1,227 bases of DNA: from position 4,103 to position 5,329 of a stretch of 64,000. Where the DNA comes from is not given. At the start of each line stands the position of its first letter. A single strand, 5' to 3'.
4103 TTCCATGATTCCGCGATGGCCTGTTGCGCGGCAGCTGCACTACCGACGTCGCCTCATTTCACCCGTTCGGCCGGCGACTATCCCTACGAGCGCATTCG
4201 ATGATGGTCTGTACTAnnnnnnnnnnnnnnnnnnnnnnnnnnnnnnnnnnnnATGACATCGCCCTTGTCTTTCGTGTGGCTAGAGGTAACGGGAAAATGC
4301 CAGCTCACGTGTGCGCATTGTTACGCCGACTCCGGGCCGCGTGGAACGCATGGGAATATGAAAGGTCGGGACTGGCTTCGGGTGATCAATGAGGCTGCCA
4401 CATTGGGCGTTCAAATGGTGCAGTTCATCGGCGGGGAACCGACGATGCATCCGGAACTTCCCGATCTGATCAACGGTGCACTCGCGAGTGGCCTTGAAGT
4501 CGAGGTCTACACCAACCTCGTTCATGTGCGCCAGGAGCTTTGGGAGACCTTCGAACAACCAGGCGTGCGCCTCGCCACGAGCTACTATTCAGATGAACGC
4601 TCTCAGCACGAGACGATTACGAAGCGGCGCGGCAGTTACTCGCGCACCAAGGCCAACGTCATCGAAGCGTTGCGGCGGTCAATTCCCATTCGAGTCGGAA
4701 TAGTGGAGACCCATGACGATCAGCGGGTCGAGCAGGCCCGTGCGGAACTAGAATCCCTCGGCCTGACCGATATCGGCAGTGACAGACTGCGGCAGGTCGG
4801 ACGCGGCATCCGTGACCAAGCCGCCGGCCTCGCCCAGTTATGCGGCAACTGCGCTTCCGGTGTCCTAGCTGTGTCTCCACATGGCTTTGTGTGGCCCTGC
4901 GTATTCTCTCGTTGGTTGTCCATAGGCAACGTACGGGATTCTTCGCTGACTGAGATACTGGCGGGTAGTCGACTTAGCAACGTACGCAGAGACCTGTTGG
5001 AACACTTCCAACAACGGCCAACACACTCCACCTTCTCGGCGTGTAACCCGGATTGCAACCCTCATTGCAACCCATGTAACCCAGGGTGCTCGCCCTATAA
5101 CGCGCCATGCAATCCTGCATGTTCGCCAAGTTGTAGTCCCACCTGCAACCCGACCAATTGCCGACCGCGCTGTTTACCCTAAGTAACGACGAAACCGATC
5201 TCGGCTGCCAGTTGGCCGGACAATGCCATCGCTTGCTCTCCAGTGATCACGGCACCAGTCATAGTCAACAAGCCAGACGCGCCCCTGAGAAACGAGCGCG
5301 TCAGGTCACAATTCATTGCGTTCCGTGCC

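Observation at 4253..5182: Radical SAM/SPASM enzyme ending in an 11-Cys C-(N/S)-P-x repeat tail: possible enzyme-substrate fusion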

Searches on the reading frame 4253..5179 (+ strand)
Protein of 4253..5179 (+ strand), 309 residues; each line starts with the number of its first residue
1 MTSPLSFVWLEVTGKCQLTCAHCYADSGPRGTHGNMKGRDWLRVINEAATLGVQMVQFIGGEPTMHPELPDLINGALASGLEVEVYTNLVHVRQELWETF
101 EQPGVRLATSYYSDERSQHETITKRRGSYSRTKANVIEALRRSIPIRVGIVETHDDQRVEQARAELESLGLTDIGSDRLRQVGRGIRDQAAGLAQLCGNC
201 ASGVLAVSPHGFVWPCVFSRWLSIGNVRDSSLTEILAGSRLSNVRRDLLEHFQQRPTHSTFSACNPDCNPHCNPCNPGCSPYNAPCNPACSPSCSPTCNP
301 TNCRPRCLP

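Call 3: search_protein_families(library=ncbifam, proteins=[window:4253-5179:+], max_evalue=0.01)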
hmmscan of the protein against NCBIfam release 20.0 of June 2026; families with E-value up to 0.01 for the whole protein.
window:4253-5179:+ (309 aa): 51 families (the best 25 are shown)
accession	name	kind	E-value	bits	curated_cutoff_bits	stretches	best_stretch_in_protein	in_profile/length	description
TIGR04053.2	TIGR04053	equivalog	1.1e-19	70.9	395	1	3-187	6-194/366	TIGR04053 family radical SAM/SPASM domain-containing protein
NF045574.1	sacti_mat_StsB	exception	4.4e-18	65.4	625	1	3-190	93-280/466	StsB family radical SAM/SPASM domain sactipeptide maturase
TIGR02109.1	PQQ_syn_pqqE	equivalog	3.9e-17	62.2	381.35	1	4-152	6-154/358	pyrroloquinoline quinone biosynthesis protein PqqE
TIGR04055.1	rSAM_NirJ2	equivalog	8.3e-17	61.7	500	1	11-145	5-139/326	putative heme d1 biosynthesis radical SAM protein NirJ2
TIGR04347.1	pseudo_SAM_Halo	equivalog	4.6e-16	59.1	525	1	8-131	41-163/390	TIGR04347 family pseudo-SAM/SPASM protein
TIGR04546.1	rSAM_ahbC_deAc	equivalog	1e-15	57.5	650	1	8-160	42-191/390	12,18-didecarboxysiroheme deacetylase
TIGR03962.1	mycofact_rSAM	equivalog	2.7e-15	56.4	265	1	2-185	9-191/339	mycofactocin radical SAM maturase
TIGR04054.1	rSAM_NirJ1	equivalog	4.7e-15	55.1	650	1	8-139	38-169/387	putative heme d1 biosynthesis radical SAM protein NirJ1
TIGR04250.1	SCM_rSAM_ScmE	equivalog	4.9e-15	55.3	400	1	8-176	5-176/358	SynChlorMet cassette radical SAM/SPASM protein ScmE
NF049973.1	radical_Rv1681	equivalog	9.2e-14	51.1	380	1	8-173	74-241/326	Rv1681 family radical SAM protein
TIGR04051.1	rSAM_NirJ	equivalog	9.3e-14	51.2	515.45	1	11-162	7-156/354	heme d1 biosynthesis radical SAM protein NirJ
TIGR04545.1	rSAM_ahbD_hemeb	equivalog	1.1e-13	51.4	500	1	10-143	4-137/339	heme b synthase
TIGR04317.1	W_rSAM_matur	equivalog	1.6e-13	50.5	380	1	8-106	6-104/349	tungsten cofactor oxidoreductase radical SAM maturase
TIGR04403.1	rSAM_skfB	equivalog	1.8e-13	50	300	1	10-149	108-246/402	sporulation killing factor system radical SAM maturase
TIGR02668.1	moaA_archaeal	equivalog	3.5e-13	49.2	325.25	1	8-154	12-159/303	GTP 3',8-cyclase MoaA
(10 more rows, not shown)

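Call 4: search_protein_families(library=pfam, proteins=[window:4253-5179:+], max_evalue=0.01)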
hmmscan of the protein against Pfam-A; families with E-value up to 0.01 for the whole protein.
window:4253-5179:+ (309 aa): 3 families
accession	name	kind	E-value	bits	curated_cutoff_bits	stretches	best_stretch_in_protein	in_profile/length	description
PF04055.27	Radical_SAM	-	1.5e-14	55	29.5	1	11-151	2-151/166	Radical SAM superfamily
PF13186.11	SPASM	-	1.8e-08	35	21.5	1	199-268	2-66/67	Iron-sulfur cluster-binding domain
PF13353.11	Fer4_12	-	0.0033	18.1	22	1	15-66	14-66/137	4Fe-4S single cluster domain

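Call 6: find_homologous_proteins(query=window:4253-5179:+, max_evalue=0.00001)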
Query window:4253-5179:+ (309 aa): 1532 proteins with E <= 0.00001 among 4004 candidates; the best 120 are listed.
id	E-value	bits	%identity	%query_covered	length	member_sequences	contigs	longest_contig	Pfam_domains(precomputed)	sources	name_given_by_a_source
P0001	8.8e-210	714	97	100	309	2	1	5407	PF13186.12,PF04055.28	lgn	-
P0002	1.0e-142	493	68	100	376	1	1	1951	PF13186.12,PF04055.28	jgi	jgi:MoaA/NifB/PqqE/SkfB family radical SAM enzyme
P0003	9.6e-135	467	68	100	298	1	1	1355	PF13186.12,PF04055.28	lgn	-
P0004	3.5e-131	455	68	100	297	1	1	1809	PF13186.12,PF04055.28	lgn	-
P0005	9.7e-128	444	65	100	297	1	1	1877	PF13186.12,PF04055.28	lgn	-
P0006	2.5e-125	436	62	98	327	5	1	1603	PF13186.12,PF04055.28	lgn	-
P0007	7.5e-125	435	61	99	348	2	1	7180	PF13186.12,PF04055.28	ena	-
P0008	3.5e-123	429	63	99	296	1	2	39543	PF13186.12,PF04055.28,PF13353.12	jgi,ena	-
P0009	6.3e-122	425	61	98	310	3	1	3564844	PF13186.12,PF04055.28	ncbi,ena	-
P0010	8.4e-122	425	60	99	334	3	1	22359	PF13186.12,PF04055.28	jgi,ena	jgi:MoaA/NifB/PqqE/SkfB family radical SAM enzyme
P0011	4.6e-121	422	61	100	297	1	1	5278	PF13186.12,PF04055.28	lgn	-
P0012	1.5e-120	420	62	99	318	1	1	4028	PF13186.12,PF04055.28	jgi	-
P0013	1.6e-120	420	60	99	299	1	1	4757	PF13186.12,PF04055.28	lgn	-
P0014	5.8e-120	418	59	98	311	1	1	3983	PF13186.12,PF04055.28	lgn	-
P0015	6.1e-120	418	60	98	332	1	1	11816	PF13186.12,PF04055.28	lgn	-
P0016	9.0e-119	415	58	100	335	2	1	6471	PF04055.28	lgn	-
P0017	3.7e-118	413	58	100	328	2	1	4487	PF13186.12,PF04055.28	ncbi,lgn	ncbi:MAG: radical SAM protein [Pseudonocardiaceae bacterium]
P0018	1.8e-117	410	60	100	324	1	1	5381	PF13186.12,PF04055.28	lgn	-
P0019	2.0e-117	410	59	100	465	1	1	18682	PF13186.12,PF04055.28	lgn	-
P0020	5.2e-117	409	57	98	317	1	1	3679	PF13186.12,PF04055.28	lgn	-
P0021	8.5e-117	408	58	99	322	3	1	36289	PF13186.12,PF04055.28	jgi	jgi:MoaA/NifB/PqqE/SkfB family radical SAM enzyme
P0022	9.5e-117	408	61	98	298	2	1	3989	PF13186.12,PF04055.28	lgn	-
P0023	1.1e-116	408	58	99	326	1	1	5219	PF13186.12,PF04055.28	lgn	-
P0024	3.1e-116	406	61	97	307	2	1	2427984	PF13186.12,PF04055.28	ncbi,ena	-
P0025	3.3e-116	406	61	97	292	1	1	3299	PF13186.12,PF04055.28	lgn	-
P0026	4.2e-116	406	60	97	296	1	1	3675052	PF13186.12,PF04055.28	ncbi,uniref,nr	ncbi:radical SAM protein [Allokutzneria sp. A3M-2-11 16]|uniref:radical SAM protein n=1 Tax=Allokutz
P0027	4.2e-116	406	62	97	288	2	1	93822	PF13186.12,PF04055.28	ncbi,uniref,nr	ncbi:radical SAM protein [Actinophytocola xinjiangensis]|uniref:Radical SAM protein n=1 Tax=Actinoph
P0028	9.0e-116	405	60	96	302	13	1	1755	PF13186.12,PF04055.28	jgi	jgi:MoaA/NifB/PqqE/SkfB family radical SAM enzyme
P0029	1.4e-115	404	59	97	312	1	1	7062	PF13186.12,PF04055.28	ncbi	ncbi:MAG: radical SAM/SPASM domain-containing protein [Pseudonocardiales bacterium]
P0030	3.9e-115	403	60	99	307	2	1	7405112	PF13186.12,PF04055.28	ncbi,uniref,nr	ncbi:radical SAM/SPASM domain-containing protein [Alloactinosynnema sp. L-07]|uniref:radical SAM/SPA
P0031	4.2e-115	402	57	98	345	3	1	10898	PF13186.12,PF04055.28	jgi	jgi:MoaA/NifB/PqqE/SkfB family radical SAM enzyme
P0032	4.8e-115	402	59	99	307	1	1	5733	PF13186.12,PF04055.28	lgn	-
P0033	5.1e-115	402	58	99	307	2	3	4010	PF13186.12,PF04055.28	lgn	-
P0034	6.2e-115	402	60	96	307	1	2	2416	PF13186.12,PF04055.28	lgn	-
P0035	1.5e-114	401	60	96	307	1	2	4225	PF13186.12,PF04055.28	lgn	-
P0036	3.0e-114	400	57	98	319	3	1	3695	PF13186.12,PF04055.28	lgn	-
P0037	3.2e-114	400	57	98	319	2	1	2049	PF13186.12,PF04055.28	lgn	-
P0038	3.5e-114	399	60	94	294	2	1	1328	PF13186.12,PF04055.28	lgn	-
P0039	3.5e-114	399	60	96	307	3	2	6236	PF13186.12,PF04055.28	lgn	-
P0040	3.9e-114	399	61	92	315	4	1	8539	PF13186.12,PF04055.28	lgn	-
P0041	4.2e-114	399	58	95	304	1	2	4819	PF13186.12,PF04055.28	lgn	-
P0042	5.1e-114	399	57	99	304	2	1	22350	PF13186.12,PF04055.28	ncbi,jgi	ncbi:MAG: radical SAM protein [Pseudonocardiaceae bacterium]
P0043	5.1e-114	399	54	98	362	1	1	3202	PF13186.12,PF04055.28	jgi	-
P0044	1.0e-113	398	56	99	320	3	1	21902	PF13186.12,PF04055.28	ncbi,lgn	ncbi:MAG: radical SAM protein [Pseudonocardiaceae bacterium]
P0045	1.2e-113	398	60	99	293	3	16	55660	PF13186.12,PF04055.28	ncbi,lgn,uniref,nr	ncbi:radical SAM protein [Actinocatenispora comari]|uniref:Radical SAM core domain-containing protei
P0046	1.2e-113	398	58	97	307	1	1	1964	PF13186.12,PF04055.28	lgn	-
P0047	1.4e-113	398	59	94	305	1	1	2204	PF13186.12,PF04055.28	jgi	jgi:MoaA/NifB/PqqE/SkfB family radical SAM enzyme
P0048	1.4e-113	397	57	99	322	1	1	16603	PF13186.12,PF04055.28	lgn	-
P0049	2.3e-113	397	59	94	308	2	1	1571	PF13186.12,PF04055.28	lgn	-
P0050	2.5e-113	397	56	99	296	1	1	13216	PF13186.12,PF04055.28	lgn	-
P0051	3.4e-113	396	58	94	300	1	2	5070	PF13186.12,PF04055.28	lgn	-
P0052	4.2e-113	396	60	92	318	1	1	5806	PF13186.12,PF04055.28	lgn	-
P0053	4.3e-113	396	58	99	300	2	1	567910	PF13186.12,PF04055.28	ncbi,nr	ncbi:radical SAM/SPASM domain-containing protein [Tamaricihabitans halophyticus]|nr:radical SAM prot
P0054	5.6e-113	396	58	99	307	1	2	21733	PF13186.12,PF04055.28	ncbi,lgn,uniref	ncbi:radical SAM protein [Actinokineospora sp.]|uniref:radical SAM protein n=1 Tax=Actinokineospora 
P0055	5.9e-113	395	59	94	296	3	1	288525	PF13186.12,PF04055.28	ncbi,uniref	ncbi:radical SAM protein [Crossiella sp. CA198]|uniref:radical SAM protein n=1 Tax=Crossiella sp. CA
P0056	6.0e-113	395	58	96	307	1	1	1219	PF13186.12,PF04055.28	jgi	jgi:MoaA/NifB/PqqE/SkfB family radical SAM enzyme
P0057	9.9e-113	395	59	97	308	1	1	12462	PF13186.12,PF04055.28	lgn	-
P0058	1.0e-112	395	57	99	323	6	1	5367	PF13186.12,PF04055.28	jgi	jgi:MoaA/NifB/PqqE/SkfB family radical SAM enzyme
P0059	1.4e-112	394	59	93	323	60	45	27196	PF13186.12,PF04055.28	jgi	jgi:MoaA/NifB/PqqE/SkfB family radical SAM enzyme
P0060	1.8e-112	394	59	97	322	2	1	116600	PF13186.12,PF04055.28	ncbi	ncbi:radical SAM protein [Streptomyces mayteni]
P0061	1.8e-112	394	56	97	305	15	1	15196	PF13186.12,PF04055.28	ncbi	ncbi:MAG: radical SAM/SPASM domain-containing protein [Pseudonocardiaceae bacterium]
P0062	2.3e-112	393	57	99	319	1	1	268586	PF13186.12,PF04055.28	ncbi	ncbi:hypothetical protein GCM10027059_44960 [Myceligenerans halotolerans]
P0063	2.4e-112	393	60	93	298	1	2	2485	PF13186.12,PF04055.28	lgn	-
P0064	2.6e-112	393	58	96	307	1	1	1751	PF13186.12,PF04055.28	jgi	jgi:MoaA/NifB/PqqE/SkfB family radical SAM enzyme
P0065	2.7e-112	393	59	95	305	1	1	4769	PF13186.12,PF04055.28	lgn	-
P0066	3.1e-112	393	60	98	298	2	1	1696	PF13186.12,PF04055.28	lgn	-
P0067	3.1e-112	393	59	94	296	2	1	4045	PF13186.12,PF04055.28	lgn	-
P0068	5.5e-112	392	59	94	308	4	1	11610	PF13186.12,PF04055.28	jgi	jgi:MoaA/NifB/PqqE/SkfB family radical SAM enzyme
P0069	5.9e-112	392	55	96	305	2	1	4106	PF13186.12,PF04055.28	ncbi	ncbi:MAG: radical SAM protein, partial [Pseudonocardiaceae bacterium]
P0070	6.8e-112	392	59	94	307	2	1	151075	PF13186.12,PF04055.28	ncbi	ncbi:MAG: radical SAM protein [Pseudonocardiaceae bacterium]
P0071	7.5e-112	392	57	99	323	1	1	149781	PF13186.12,PF04055.28,PF13353.12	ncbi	ncbi:hypothetical protein GCM10027059_05410 [Myceligenerans halotolerans]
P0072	7.7e-112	392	59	94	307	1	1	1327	PF13186.12,PF04055.28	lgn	-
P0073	7.9e-112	392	59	94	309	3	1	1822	PF13186.12,PF04055.28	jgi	jgi:MoaA/NifB/PqqE/SkfB family radical SAM enzyme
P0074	8.3e-112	392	55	100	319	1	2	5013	PF13186.12,PF04055.28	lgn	-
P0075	8.4e-112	392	58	94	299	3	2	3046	PF13186.12,PF04055.28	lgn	-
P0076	8.4e-112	392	57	98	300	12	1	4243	PF13186.12,PF04055.28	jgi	-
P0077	8.4e-112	392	56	98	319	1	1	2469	PF13186.12,PF04055.28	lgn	-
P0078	8.6e-112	392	57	98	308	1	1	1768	PF13186.12,PF04055.28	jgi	jgi:MoaA/NifB/PqqE/SkfB family radical SAM enzyme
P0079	9.3e-112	391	57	99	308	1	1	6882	PF13186.12,PF04055.28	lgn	-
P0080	1.1e-111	391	59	94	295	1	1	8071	PF13186.12,PF04055.28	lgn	-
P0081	1.3e-111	391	59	94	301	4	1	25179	PF13186.12,PF04055.28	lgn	-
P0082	1.4e-111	391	59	96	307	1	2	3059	PF13186.12,PF04055.28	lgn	-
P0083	1.5e-111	391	58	97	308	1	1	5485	PF13186.12,PF04055.28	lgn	-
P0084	1.7e-111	391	58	98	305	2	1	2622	PF13186.12,PF04055.28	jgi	jgi:MoaA/NifB/PqqE/SkfB family radical SAM enzyme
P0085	1.7e-111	391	57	97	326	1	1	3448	PF13186.12,PF04055.28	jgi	jgi:MoaA/NifB/PqqE/SkfB family radical SAM enzyme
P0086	1.7e-111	391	58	99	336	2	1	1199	PF13186.12,PF04055.28,PF13353.12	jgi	jgi:MoaA/NifB/PqqE/SkfB family radical SAM enzyme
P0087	1.8e-111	391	59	96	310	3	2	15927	PF13186.12,PF04055.28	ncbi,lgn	ncbi:MAG: radical SAM protein [Pseudonocardiaceae bacterium]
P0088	1.8e-111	391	58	93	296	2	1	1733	PF13186.12,PF04055.28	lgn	-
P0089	1.9e-111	390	63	86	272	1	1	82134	PF13186.12,PF04055.28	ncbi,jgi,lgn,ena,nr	ncbi:MAG: radical SAM protein [Pseudonocardiales bacterium]|nr:radical SAM protein [Pseudonocardiale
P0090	2.0e-111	390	56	100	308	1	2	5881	PF13186.12,PF04055.28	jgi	jgi:sulfatase maturation enzyme AslB (radical SAM superfamily)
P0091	2.4e-111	390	60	96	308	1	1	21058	PF13186.12,PF04055.28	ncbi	ncbi:MAG: radical SAM protein [Pseudonocardiaceae bacterium]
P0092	2.4e-111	390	58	98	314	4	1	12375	PF13186.12,PF04055.28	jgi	-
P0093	2.6e-111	390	60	93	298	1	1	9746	PF13186.12,PF04055.28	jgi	jgi:MoaA/NifB/PqqE/SkfB family radical SAM enzyme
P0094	2.6e-111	390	60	94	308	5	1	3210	PF13186.12,PF04055.28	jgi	-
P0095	3.0e-111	390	57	99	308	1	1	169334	PF13186.12,PF04055.28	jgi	jgi:sulfatase maturation enzyme AslB (radical SAM superfamily)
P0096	5.5e-111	389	58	94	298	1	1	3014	PF13186.12,PF04055.28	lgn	-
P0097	5.6e-111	389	58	98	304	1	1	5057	PF13186.12,PF04055.28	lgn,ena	-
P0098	5.9e-111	389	58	98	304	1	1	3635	PF13186.12,PF04055.28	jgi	-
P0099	6.3e-111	389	60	93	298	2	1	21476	PF13186.12,PF04055.28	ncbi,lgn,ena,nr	ncbi:MAG TPA: radical SAM protein [Actinokineospora sp.]|nr:radical SAM protein [Actinokineospora sp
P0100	8.5e-111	388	58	97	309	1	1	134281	PF13186.12,PF04055.28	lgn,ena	-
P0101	8.6e-111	388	59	98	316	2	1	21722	PF13186.12,PF04055.28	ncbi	-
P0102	8.7e-111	388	57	99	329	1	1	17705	PF13186.12,PF04055.28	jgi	jgi:MoaA/NifB/PqqE/SkfB family radical SAM enzyme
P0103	9.4e-111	388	57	99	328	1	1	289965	PF13186.12,PF04055.28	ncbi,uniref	ncbi:radical SAM protein [Salinactinospora qingdaonensis]|uniref:Radical SAM core domain-containing 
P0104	1.0e-110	388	57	96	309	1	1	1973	PF13186.12,PF04055.28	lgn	-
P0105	1.1e-110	388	59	94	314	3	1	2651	PF13186.12,PF04055.28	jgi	jgi:MoaA/NifB/PqqE/SkfB family radical SAM enzyme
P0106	1.4e-110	388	59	96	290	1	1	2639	PF13186.12,PF04055.28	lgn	-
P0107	1.4e-110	388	58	96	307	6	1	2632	PF13186.12,PF04055.28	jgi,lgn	jgi:MoaA/NifB/PqqE/SkfB family radical SAM enzyme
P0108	1.5e-110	388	57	97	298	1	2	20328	PF13186.12,PF04055.28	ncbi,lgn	ncbi:MAG: radical SAM protein [Pseudonocardiaceae bacterium]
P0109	1.8e-110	387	57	94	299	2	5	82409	PF13186.12,PF04055.28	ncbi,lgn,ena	ncbi:MAG: radical SAM protein [Pseudonocardia sp.]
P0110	1.8e-110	387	59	94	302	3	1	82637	PF13186.12,PF04055.28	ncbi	-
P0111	2.1e-110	387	58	95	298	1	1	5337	PF13186.12,PF04055.28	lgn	-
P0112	2.2e-110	387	58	99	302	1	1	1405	PF13186.12,PF04055.28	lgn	-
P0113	2.4e-110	387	59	94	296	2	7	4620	PF13186.12,PF04055.28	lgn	-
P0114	2.8e-110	387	57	99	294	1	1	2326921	PF13186.12,PF04055.28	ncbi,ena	-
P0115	3.5e-110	386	59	93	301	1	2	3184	PF13186.12,PF04055.28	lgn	-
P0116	4.3e-110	386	56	99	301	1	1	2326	PF13186.12,PF04055.28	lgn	-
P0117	5.2e-110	386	55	99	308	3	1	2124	PF13186.12,PF04055.28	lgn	-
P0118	5.2e-110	386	63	93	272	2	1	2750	PF13186.12,PF04055.28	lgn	-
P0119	5.6e-110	386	55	98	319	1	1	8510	PF13186.12,PF04055.28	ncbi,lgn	-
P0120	7.3e-110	385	60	94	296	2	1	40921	PF13186.12,PF04055.28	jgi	jgi:MoaA/NifB/PqqE/SkfB family radical SAM enzyme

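Call 7: search_protein_families(library=padloc, proteins=[window:4253-5179:+], max_evalue=0.01)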
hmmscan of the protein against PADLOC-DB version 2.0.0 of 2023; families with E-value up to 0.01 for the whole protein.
window:4253-5179:+ (309 aa): 3 families
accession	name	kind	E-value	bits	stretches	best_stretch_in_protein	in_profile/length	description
PDLC02903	pVip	-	8.1e-15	53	1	10-141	4-130/257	Viperins not associated with kinases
PDLC02904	pVip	-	4.9e-11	40.6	1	11-148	8-143/262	Viperins associated with kinases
PDLC02905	pVip-kinase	-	0.00011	19.6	1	15-90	191-270/474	Viperin-kinase fusion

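Call 11: find_related_loci(query=A1, collection=genome_contigs, flank=8000)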
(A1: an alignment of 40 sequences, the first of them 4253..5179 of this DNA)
Query A1 (309 aa) in genome_contigs; peptide patterns used: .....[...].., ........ (x = any residue, [..] = any of these).
599 stretches matched a pattern (row limit reached: there are more); 564 encode a relative of the query (tblastn E <= 1e-3); the best 80 are kept; 80 distinct loci.
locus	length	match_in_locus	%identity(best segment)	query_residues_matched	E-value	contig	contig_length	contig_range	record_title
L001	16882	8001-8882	62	1-309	6e-132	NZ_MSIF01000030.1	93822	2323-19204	Actinophytocola xinjiangensis strain CGMCC 4.4663 contig30, whole genome shotgun sequence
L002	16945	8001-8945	59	1-309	3e-126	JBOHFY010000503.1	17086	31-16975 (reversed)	MAG: Pseudonocardiaceae bacterium isolate H1-B3_metabat2.bin.6 k127_13532, whole genome shotgun sequence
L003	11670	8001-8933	61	1-309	1e-125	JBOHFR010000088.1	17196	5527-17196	MAG: Pseudonocardiaceae bacterium isolate SE1498_metabat2.bin.2 NODE_89_length_17196_cov_23.247525, whole genome shotgun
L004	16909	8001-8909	61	1-302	2e-123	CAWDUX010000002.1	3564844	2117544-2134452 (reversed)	MAG: uncultured Actinomycetota bacterium isolate MFD05442.bin.1.63 genome assembly, contig: contig_3388, whole genome sh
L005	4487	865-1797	58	1-309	3e-122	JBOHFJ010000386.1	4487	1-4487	MAG: Pseudonocardiaceae bacterium isolate SE1533_metabat2.bin.3_sub NODE_946_length_4487_cov_1.843349, whole genome shot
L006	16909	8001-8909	60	5-308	2e-117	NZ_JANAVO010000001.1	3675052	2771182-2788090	Allokutzneria sp. A3M-2-11 16 NODE_1_length_3675052_cov_173.696070, whole genome shotgun sequence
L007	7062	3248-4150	59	5-305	3e-117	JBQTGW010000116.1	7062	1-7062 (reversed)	MAG: Pseudonocardiales bacterium isolate SAR66 c_000000146617, whole genome shotgun sequence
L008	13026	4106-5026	56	6-309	4e-115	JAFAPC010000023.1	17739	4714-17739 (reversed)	MAG: Pseudonocardiales bacterium isolate CP_BM_ER_28 BM_ER_k147_8987475, whole genome shotgun sequence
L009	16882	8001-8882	60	5-305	3e-115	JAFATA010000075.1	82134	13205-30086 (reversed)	MAG: Pseudonocardiales bacterium isolate CP_BM_ER_R8_32 BM_ER_R8_k147_838431, whole genome shotgun sequence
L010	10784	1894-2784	58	5-305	9e-115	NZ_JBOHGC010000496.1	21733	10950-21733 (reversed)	MAG: Actinokineospora sp. isolate M3-S_maxbin2.bin.70 k127_3608972, whole genome shotgun sequence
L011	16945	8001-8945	57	2-306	3e-113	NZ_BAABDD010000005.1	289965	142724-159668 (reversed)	Salinactinospora qingdaonensis strain JCM 17137 sequence05, whole genome shotgun sequence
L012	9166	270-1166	59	5-300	8e-113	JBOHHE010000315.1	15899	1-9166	MAG: Pseudonocardiaceae bacterium isolate M3-B1_metabat2.bin.28 k127_614301, whole genome shotgun sequence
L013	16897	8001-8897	59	5-296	1e-112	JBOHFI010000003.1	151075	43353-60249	MAG: Pseudonocardiaceae bacterium isolate SE1533_metabat2.bin.6 NODE_23_length_151075_cov_12.111369, whole genome shotgu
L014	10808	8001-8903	58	5-302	8e-113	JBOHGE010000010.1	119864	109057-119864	MAG: Pseudonocardiaceae bacterium isolate SE1527_maxbin2.bin.0 NODE_24_length_119864_cov_12.710340, whole genome shotgun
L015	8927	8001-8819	61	5-285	1e-112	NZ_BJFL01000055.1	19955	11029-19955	Gandjariella thermophila strain SL3-2-4 sequence055, whole genome shotgun sequence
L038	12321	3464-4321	53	1-305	4e-105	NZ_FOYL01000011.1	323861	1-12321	Lentzea waywayandensis strain DSM 44232, whole genome shotgun sequence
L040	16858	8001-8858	54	1-305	7e-105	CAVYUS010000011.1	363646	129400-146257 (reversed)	MAG: uncultured Actinomycetota bacterium isolate MFD04935.bin.1.95 genome assembly, contig: contig_4753, whole genome sh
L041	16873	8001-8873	58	5-293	4e-105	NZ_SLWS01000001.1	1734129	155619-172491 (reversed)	Actinocrispum wychmicini strain DSM 45934 Ga0310477_101, whole genome shotgun sequence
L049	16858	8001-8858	53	1-305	2e-104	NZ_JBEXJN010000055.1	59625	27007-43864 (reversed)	Lentzea sp. NPDC004782 NPDC004782_37_A9.ctg-0055, whole genome shotgun sequence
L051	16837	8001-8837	55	5-309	1e-103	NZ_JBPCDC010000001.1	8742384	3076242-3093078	Saccharopolyspora hattusasensis strain CR3506 contig1, whole genome shotgun sequence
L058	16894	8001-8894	54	5-288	6e-102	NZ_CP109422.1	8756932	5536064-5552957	Streptomyces sp. NBC_01506 chromosome, complete genome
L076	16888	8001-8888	51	5-309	2e-98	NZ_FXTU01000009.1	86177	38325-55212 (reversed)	Laceyella tengchongensis strain DSM 45262 Ga0170389_109, whole genome shotgun sequence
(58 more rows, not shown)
